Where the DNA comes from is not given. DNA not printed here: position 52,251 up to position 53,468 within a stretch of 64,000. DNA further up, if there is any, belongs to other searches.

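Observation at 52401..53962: Orphan Ftr translationally coupled to a 5-formyl-THF cyclo-ligase paralogue at the head of a serine-cycle cluster that lacks fch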

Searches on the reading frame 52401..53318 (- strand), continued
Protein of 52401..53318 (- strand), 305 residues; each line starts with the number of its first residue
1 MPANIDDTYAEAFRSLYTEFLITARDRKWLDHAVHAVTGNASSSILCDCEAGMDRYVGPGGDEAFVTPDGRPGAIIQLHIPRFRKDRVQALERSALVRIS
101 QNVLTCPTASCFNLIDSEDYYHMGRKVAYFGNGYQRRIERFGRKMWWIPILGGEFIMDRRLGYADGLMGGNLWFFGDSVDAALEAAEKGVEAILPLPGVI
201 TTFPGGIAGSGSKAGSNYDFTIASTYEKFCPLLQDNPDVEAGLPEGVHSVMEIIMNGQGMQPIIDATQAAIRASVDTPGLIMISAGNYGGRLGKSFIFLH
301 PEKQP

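Call 30: search_protein_families(library=pfam, proteins=[L053:5943-8360:+, L053:9385-9999:+, L053:11006-11902:+, L053:11913-12602:+, L053:12599-13591:+, L053:13611-14450:-, L053:14798-16378:+, L053:16375-17133:+, L053:4181-5146:-, L053:3155-4174:-])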
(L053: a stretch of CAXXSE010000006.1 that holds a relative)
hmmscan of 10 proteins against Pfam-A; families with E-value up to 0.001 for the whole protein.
L053:5943-8360:+ (805 aa): 3 families
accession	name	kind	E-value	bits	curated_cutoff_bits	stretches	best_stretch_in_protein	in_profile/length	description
PF10150.14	RNase_E_G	-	4.3e-94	315.4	25.5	1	130-399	1-269/270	Ribonuclease E/G family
PF20833.2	RNase_E_G_Thio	-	1e-31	109.3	26.8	1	411-496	1-86/86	RNase E/G, Thioredoxin-like domain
PF00575.29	S1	-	3e-08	34.3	22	1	44-126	2-72/74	S1 RNA binding domain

L053:9385-9999:+ (204 aa): 1 family
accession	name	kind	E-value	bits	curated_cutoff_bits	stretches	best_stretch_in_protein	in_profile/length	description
PF01812.26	5-FTHF_cyc-lig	-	1.5e-34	119.9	27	1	10-194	1-186/186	5-formyltetrahydrofolate cyclo-ligase family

L053:11006-11902:+ (298 aa): 3 families
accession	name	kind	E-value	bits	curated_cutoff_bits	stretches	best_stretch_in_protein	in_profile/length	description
PF12849.12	PBP_like_2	-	1.8e-43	149.7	27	1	46-264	13-267/267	PBP superfamily domain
PF13531.11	SBP_bac_11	-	5.6e-12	46.3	25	1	56-271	11-223/227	Bacterial extracellular solute-binding protein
PF03466.25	LysR_substrate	-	0.00038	20.3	28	1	44-183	8-134/209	LysR substrate binding domain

L053:11913-12602:+ (229 aa): 1 family
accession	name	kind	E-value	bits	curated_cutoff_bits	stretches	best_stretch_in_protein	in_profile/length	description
PF00528.27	BPD_transp_1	-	2.4e-10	40.9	26.4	1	44-225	1-178/184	Binding-protein-dependent transport system inner membrane component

L053:12599-13591:+ (330 aa): 8 families
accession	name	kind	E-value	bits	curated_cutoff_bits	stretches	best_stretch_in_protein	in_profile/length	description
PF00005.33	ABC_tran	-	5.5e-31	108.4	25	1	25-164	5-136/137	ABC transporter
PF13304.12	AAA_21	-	2.9e-14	54.3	27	2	34-55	2-23/304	AAA domain, putative AbiEii toxin, Type IV TA system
PF03459.23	TOBE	-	1.8e-09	38.1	22.3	1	268-328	1-63/64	TOBE domain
PF02463.25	SMC_N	-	1.1e-07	32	40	0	28-60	20-53/220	RecF/RecN/SMC N terminal domain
PF13555.12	AAA_29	-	8.7e-06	25.8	27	1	29-64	20-54/61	P-loop containing region of AAA domain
PF13476.12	AAA_23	-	1.7e-05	26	27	1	18-66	10-54/201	AAA domain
PF13175.12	AAA_15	-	5.6e-05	23.4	32.1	1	24-58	15-50/374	AAA ATPase domain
PF17850.7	CysA_C_terminal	-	0.00027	21.9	29.7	1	222-243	1-22/43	CysA C-terminal regulatory domain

L053:13611-14450:- (279 aa): 1 family
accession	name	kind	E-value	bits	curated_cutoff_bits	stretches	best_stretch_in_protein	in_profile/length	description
PF01872.23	RibD_C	-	3.2e-10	40.6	24.1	1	36-255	1-187/197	RibD C-terminal domain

L053:14798-16378:+ (526 aa): 3 families
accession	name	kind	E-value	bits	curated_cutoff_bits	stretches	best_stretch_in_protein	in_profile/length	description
PF00682.25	HMGL-like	-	1.8e-96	322.9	29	1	17-285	2-260/260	HMGL-like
PF08502.15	LeuA_dimer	-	1.5e-37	128.8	24.9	1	382-512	1-130/131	LeuA allosteric (dimerisation) domain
PF22617.1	HCS_D2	-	3.1e-29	101.6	27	1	299-380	1-81/82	Homocitrate synthase post-HMGL domain-like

L053:16375-17133:+ (252 aa): 1 family
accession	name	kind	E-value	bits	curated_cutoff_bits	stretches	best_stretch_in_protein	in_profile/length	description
PF03167.25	UDG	-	4e-36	124.6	24.3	1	96-242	1-141/141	Uracil DNA glycosylase superfamily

L053:4181-5146:- (321 aa): 2 families
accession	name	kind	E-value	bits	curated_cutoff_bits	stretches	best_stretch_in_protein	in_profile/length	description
PF00849.27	PseudoU_synth_2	-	2.9e-29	102.7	26.8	1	103-251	1-151/152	RNA pseudouridylate synthase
PF01479.30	S4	-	6.5e-08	32.6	22.8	1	23-69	1-48/48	S4 domain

L053:3155-4174:- (339 aa): 2 families
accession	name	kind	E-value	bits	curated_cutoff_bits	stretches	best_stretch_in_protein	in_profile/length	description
PF01343.23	Peptidase_S49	-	9.5e-33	113.8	24.9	1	153-295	4-146/154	Peptidase family S49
PF25145.1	NfeD1b_N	-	6.1e-08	32.9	40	1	115-195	25-99/189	NfeD1b, N-terminal domain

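Call 33: search_protein_families(library=pfam, proteins=[L034:12870-15254:+, L034:12234-12551:+, L028:7706-8848:-, L032:1109-3082:-, L042:5369-7363:+, L044:2885-4303:-, L041:578-1945:+, L030:2113-3459:+, L041:4203-5288:-, L066:7944-9098:-])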
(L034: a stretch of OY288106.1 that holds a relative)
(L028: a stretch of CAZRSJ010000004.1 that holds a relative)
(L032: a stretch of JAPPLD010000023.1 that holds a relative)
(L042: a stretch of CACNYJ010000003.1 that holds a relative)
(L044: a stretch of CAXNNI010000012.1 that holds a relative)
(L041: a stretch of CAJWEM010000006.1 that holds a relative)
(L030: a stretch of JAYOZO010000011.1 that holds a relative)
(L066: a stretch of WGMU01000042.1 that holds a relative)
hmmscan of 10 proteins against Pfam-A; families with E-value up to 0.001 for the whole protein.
L034:12870-15254:+ (794 aa): 1 family
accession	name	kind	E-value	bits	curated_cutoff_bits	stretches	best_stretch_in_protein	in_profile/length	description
PF00082.27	Peptidase_S8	-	8.7e-37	127.4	21.8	1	121-437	1-288/288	Subtilase family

L034:12234-12551:+ (105 aa): 0 families

L028:7706-8848:- (380 aa): 0 families

L032:1109-3082:- (657 aa): 3 families
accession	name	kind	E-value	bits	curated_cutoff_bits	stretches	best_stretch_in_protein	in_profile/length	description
PF00501.34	AMP-binding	-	1e-85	288.3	29.9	1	91-475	2-377/384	AMP-binding enzyme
PF13193.12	AMP-binding_C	-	1.7e-25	90.2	24.5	1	537-615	1-76/76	AMP-binding enzyme C-terminal domain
PF16177.11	ACAS_N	-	1.1e-19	70.4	27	1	32-89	1-55/55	Acetyl-coenzyme A synthetase N-terminus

L042:5369-7363:+ (664 aa): 7 families
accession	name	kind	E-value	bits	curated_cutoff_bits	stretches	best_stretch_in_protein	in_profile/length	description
PF09334.17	tRNA-synt_1g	-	6.7e-156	519.4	20.1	1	7-393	1-390/391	tRNA synthetases class I (M)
PF01588.26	tRNA_bind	-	4.1e-23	81.7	27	1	569-662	1-96/96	Putative tRNA binding domain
PF00133.28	tRNA-synt_1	-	8.4e-17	61.5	22.7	1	4-243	22-244/414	tRNA synthetases class I (I, L, M and V)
PF01406.26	tRNA-synt_1e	-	4.1e-11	43.2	27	1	319-359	243-283/301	tRNA synthetases class I (C) catalytic domain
PF01921.24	tRNA-synt_1f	-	3.1e-09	36.7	27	1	310-362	263-316/360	tRNA synthetases class I (K)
PF08264.19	Anticodon_1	-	4.4e-07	30.3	25.1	1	417-505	7-99/148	Anticodon-binding domain of tRNA ligase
PF19303.5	Anticodon_3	-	4.3e-05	23.9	23.5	1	415-508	15-110/152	Anticodon binding domain of methionyl tRNA ligase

L044:2885-4303:- (472 aa): 4 families
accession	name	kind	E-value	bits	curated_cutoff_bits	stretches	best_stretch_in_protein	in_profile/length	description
PF00590.25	TP_methylase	-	3.4e-51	174.6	27.8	1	220-429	2-211/212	Tetrapyrrole (Corrin/Porphyrin) Methylases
PF13241.12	NAD_binding_7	-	6.4e-26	91.4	22.1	1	6-116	1-104/104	Putative NAD(P)-binding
PF10414.14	CysG_dimeriser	-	1.4e-15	57.2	23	1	151-206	1-56/58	Sirohaem synthase dimerisation region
PF14824.11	Sirohm_synth_M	-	1.8e-07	30.9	25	1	120-145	1-26/28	Sirohaem biosynthesis protein central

L041:578-1945:+ (455 aa): 3 families
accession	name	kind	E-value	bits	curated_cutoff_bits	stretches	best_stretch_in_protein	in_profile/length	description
PF04552.19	Sigma54_DBD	-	2.7e-58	196.7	22.8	1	296-453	2-159/160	Sigma-54, DNA binding domain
PF04963.19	Sigma54_CBD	-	3.9e-44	151.1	22.9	1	87-282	2-185/185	Sigma-54 factor, core binding domain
PF00309.25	Sigma54_AID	-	7.1e-13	48.6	23.8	1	5-48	2-45/46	Sigma-54 factor, Activator interacting domain (AID)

L030:2113-3459:+ (448 aa): 3 families
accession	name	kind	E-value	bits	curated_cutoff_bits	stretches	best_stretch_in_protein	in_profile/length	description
PF01769.21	MgtE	-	1.5e-31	109.7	27.6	1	319-441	1-124/125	Divalent cation transporter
PF03448.22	MgtE_N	-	4.5e-26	91.8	25.9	1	32-133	1-102/102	MgtE intracellular N domain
PF00571.33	CBS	-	2.4e-14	53.8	24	2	201-254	3-56/57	CBS domain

L041:4203-5288:- (361 aa): 8 families
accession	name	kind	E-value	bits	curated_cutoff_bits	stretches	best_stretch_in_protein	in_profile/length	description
PF10609.15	ParA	-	1e-105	353.1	27.1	1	95-337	1-244/246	NUBPL iron-transfer P-loop NTPase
PF01656.29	CbiA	-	9.4e-13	48.7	25.4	1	100-316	1-123/125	CobQ/CobB/MinD/ParA nucleotide binding domain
PF13614.12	AAA_31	-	7.3e-11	42.8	27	1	98-143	2-47/177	AAA domain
PF09140.17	MipZ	-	2.2e-10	40.7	20.7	1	99-224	2-118/262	ATPase MipZ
PF01883.24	FeS_assembly_P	-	3.2e-10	40.6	23.5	1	5-66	1-62/73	Iron-sulfur cluster assembly protein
PF00142.24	Fer4_NifH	-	5.9e-07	29.7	25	1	104-338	6-244/271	4Fe-4S iron sulfur cluster binding proteins, NifH/frxC family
PF02374.21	ArsA_ATPase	-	0.00028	20.6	24.3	0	102-135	5-38/305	Anion-transporting ATPase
PF01268.25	FTHFS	-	0.00054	18.7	27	1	80-168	38-125/556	Formate--tetrahydrofolate ligase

L066:7944-9098:- (384 aa): 0 families

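Call 47: search_solved_structures(query=window:52401-53318:-, show_alignments=4)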
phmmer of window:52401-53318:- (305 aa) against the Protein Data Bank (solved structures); distinct sequences matched with E-value up to 0.001: 4.
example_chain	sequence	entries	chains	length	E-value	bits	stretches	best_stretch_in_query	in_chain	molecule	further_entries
1m5s_A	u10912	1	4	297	1.2e-65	224.9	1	4-300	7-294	Formylmethanofuran--tetrahydromethanopterin formyltransferase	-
1ftr_A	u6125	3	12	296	1.3e-65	224.8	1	4-300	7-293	FORMYLMETHANOFURAN:TETRAHYDROMETHANOPTERIN FORMYLTRANSFERASE | Formylmethanofuran--tetrahydromethanopterin formyltransferase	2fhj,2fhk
1m5h_A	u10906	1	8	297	2.5e-65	223.9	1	4-300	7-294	Formylmethanofuran--tetrahydromethanopterin formyltransferase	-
6s6y_D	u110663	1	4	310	1.5e-46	162.2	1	4-298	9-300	Formylmethanofuran--tetrahydromethanopterin formyltransferase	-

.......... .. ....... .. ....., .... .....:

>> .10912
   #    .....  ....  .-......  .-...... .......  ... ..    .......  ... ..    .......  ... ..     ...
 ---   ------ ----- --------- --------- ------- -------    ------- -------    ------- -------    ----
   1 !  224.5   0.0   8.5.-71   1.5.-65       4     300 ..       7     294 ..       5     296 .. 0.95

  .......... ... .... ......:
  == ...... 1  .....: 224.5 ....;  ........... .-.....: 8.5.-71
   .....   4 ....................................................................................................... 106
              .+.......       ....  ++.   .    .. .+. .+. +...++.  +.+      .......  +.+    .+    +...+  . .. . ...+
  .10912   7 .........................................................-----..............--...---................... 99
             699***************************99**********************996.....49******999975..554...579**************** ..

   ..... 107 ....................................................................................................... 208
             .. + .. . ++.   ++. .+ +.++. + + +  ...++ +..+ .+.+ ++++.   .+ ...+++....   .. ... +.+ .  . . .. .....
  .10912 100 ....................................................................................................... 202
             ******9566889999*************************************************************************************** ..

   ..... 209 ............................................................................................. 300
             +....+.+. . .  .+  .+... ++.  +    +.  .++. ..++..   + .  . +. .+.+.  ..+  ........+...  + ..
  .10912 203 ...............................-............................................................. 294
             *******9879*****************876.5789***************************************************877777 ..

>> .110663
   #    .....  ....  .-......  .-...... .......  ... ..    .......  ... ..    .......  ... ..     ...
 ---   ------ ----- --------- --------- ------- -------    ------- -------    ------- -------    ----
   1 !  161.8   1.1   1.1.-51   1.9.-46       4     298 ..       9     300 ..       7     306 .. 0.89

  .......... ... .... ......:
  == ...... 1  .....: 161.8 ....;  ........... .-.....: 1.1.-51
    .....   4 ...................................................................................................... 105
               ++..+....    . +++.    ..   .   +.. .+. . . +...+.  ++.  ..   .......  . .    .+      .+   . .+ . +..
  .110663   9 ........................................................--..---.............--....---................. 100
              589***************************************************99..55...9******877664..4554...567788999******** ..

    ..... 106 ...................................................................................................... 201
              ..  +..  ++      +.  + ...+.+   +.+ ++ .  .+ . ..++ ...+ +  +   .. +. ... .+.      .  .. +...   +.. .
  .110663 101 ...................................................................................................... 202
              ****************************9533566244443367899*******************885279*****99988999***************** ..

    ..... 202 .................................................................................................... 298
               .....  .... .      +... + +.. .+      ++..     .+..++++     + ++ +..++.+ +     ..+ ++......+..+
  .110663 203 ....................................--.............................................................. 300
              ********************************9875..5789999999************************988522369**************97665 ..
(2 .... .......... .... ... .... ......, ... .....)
